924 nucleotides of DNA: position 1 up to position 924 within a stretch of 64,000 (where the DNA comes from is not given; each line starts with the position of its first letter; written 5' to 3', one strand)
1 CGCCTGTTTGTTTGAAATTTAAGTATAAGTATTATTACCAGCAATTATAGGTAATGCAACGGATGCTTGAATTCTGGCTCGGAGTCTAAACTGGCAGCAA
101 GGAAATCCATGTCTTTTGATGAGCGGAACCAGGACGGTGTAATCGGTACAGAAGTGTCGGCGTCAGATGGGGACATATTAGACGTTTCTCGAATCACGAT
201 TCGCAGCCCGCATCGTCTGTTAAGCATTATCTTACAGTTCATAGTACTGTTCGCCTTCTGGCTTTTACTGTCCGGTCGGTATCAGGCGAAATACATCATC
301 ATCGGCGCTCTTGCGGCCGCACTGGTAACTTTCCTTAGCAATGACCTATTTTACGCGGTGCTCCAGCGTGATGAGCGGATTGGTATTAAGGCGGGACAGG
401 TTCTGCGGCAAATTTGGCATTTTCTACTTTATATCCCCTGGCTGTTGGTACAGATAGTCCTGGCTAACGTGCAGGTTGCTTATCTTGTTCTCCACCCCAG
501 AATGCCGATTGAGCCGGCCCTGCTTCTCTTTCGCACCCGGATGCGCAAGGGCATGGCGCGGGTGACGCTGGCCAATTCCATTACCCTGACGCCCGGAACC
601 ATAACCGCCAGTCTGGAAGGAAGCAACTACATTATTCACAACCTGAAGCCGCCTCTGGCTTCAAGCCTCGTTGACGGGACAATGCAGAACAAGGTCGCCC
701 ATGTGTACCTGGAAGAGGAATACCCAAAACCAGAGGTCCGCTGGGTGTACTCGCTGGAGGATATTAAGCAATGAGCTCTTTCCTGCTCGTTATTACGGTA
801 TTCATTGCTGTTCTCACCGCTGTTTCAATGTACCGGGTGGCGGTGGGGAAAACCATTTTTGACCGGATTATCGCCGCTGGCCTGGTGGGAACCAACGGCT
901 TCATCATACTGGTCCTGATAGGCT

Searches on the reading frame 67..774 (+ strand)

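Call 56: search_protein_families(library=pfam, proteins=[window:67-774:+], max_evalue=0.000001)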
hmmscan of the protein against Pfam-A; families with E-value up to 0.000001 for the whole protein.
window:67-774:+ (235 aa): 1 family
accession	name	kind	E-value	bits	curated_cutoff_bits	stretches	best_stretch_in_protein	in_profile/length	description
PF01899.21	MNHE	-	2e-31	109.1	27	1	58-194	1-123/145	Na+/H+ ion antiporter subunit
